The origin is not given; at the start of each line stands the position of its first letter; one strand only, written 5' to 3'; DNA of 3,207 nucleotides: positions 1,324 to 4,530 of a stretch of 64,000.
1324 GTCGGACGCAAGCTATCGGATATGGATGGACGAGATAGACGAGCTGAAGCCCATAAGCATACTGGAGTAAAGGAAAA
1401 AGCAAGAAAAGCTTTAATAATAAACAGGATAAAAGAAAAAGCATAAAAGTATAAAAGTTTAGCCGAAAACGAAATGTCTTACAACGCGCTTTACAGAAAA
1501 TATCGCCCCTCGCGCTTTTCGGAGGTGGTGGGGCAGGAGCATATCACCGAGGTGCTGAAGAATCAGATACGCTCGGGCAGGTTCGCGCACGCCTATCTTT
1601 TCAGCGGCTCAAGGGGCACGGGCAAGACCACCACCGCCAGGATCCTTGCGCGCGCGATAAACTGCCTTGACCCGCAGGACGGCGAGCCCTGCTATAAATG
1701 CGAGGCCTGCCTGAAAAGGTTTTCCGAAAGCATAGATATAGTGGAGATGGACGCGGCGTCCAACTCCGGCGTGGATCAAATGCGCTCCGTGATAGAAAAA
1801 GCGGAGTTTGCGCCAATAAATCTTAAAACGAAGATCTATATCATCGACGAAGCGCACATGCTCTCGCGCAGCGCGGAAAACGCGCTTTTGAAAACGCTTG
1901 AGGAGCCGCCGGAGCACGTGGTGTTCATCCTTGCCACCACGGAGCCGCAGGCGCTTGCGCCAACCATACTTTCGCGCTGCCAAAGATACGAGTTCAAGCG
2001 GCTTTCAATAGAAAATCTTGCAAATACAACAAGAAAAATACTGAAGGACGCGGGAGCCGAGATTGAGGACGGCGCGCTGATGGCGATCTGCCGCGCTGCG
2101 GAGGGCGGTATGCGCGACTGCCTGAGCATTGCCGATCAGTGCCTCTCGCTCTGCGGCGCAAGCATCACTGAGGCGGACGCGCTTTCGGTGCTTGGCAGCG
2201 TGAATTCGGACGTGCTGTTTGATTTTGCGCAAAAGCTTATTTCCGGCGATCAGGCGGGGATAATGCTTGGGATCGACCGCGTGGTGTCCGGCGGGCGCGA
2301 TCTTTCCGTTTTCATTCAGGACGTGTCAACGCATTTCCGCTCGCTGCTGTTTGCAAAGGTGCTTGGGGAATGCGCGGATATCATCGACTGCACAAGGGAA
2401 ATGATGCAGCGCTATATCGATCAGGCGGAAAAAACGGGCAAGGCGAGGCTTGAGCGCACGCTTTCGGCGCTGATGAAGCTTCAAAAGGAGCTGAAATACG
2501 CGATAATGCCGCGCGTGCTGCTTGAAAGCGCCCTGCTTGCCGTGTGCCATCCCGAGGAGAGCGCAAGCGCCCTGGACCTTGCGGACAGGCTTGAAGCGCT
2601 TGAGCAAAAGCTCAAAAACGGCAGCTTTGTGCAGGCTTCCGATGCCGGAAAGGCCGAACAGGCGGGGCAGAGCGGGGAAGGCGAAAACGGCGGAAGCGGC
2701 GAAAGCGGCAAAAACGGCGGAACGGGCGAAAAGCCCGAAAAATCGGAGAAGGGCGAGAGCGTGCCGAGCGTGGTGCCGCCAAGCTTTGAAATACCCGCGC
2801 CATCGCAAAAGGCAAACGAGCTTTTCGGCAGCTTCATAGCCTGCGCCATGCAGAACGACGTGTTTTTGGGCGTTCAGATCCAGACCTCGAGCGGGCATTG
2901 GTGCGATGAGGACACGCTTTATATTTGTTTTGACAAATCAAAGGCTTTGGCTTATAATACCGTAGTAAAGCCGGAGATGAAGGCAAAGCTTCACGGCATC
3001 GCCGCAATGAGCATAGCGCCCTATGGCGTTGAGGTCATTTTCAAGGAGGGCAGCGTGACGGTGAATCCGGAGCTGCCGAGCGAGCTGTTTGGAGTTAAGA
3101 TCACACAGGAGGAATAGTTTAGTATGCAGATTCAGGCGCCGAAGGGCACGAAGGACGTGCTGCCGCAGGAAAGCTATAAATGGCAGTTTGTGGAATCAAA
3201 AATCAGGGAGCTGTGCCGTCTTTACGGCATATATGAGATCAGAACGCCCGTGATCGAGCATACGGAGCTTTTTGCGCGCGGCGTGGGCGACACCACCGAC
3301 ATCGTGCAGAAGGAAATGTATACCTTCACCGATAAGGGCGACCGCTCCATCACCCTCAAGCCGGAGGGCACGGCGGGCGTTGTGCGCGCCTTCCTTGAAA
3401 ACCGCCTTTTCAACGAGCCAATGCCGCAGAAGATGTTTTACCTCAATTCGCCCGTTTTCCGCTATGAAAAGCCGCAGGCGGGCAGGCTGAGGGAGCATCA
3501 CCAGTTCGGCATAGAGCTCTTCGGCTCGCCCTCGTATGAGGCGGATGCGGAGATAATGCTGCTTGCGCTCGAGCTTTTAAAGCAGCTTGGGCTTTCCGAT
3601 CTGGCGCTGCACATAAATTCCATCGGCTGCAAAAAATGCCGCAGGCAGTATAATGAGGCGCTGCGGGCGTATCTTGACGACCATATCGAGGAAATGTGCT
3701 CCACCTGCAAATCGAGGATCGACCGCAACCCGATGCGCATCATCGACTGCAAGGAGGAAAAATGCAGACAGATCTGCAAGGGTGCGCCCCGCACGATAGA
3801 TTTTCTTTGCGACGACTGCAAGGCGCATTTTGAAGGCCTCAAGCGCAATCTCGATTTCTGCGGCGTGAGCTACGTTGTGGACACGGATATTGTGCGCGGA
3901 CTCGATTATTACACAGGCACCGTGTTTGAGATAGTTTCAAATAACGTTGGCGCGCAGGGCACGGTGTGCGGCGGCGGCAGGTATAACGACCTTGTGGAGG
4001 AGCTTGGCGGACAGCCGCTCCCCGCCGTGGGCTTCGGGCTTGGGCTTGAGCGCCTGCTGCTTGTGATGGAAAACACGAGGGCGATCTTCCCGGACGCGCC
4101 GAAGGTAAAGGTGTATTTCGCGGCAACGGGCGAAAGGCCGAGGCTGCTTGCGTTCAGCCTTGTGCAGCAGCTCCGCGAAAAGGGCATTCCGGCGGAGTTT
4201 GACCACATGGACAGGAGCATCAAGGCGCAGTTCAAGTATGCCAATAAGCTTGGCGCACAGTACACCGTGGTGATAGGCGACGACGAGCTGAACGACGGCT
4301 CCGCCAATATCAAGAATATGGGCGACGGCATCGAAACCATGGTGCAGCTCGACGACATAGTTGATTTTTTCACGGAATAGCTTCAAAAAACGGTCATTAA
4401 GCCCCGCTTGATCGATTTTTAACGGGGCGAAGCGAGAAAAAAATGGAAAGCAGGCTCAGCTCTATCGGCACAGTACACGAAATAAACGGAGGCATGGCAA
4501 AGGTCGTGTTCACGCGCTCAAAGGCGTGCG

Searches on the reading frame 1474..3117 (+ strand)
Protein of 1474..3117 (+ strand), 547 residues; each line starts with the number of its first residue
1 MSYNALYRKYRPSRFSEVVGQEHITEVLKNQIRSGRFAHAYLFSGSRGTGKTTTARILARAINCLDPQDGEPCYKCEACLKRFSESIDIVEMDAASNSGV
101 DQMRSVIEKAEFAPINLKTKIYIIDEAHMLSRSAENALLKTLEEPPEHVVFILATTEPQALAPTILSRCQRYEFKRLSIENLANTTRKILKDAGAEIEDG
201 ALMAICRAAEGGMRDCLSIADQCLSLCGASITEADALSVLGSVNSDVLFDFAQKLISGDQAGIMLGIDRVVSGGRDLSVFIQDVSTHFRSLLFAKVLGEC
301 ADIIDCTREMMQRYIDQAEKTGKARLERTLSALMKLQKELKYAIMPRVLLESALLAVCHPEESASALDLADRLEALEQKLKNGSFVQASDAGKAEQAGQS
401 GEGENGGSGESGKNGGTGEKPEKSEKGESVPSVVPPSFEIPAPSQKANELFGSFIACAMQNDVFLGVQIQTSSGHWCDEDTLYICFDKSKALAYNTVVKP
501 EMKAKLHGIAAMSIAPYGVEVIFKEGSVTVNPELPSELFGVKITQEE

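Call 19: search_protein_families(library=pfam, proteins=[window:1474-3117:+], max_evalue=0.00001)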
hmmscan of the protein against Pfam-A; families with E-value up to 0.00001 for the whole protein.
window:1474-3117:+ (547 aa): 5 families
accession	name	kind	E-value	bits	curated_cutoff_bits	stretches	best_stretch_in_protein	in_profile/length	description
PF13177.12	DNA_pol3_delta2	-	3.2e-44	151.2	27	1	20-177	1-160/161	DNA polymerase III, delta subunit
PF00004.35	AAA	-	6.2e-14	53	21.2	1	42-174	2-128/131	ATPase family associated with various cellular activities (AAA)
PF12169.13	DNA_pol3_gamma3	-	1.2e-12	48.3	24.4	1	231-365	1-135/143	DNA polymerase III subunits gamma and tau domain III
PF22608.2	DNAX_ATPase_lid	-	2.6e-11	43.6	27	1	184-227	4-47/49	DNA polymerase III clamp loader subunit, ATPase lid domain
PF05496.18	RuvB_N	-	9.5e-07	29.1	27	0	11-63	2-58/159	Holliday junction DNA helicase RuvB P-loop domain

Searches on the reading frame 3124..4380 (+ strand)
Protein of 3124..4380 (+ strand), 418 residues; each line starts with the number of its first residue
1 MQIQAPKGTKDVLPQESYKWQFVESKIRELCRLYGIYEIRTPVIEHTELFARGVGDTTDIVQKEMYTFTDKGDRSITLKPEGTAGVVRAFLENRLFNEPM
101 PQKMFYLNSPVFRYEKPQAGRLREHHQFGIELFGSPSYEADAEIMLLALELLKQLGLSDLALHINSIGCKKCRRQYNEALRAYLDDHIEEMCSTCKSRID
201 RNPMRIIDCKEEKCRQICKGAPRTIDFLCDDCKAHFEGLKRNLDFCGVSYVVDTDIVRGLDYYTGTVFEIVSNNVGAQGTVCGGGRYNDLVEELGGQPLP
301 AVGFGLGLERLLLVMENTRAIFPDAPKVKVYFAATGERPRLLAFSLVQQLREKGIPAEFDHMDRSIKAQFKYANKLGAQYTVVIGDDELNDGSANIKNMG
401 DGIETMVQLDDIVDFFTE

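Call 19: search_protein_families(library=pfam, proteins=[window:3124-4380:+], max_evalue=0.00001)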
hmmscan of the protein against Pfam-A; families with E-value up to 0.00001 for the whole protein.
window:3124-4380:+ (418 aa): 3 families
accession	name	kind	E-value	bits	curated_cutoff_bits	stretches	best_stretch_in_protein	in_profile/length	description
PF13393.11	tRNA-synt_His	-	1e-45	156.8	25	1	8-311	1-308/308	Histidyl-tRNA synthetase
PF00587.30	tRNA-synt_2b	-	3.1e-15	57.1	29.3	1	66-315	1-175/179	tRNA synthetase class II core domain (G, H, P, S and T)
PF03129.25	HGTP_anticodon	-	1e-14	54.9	21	1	342-417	17-92/94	Anticodon binding domain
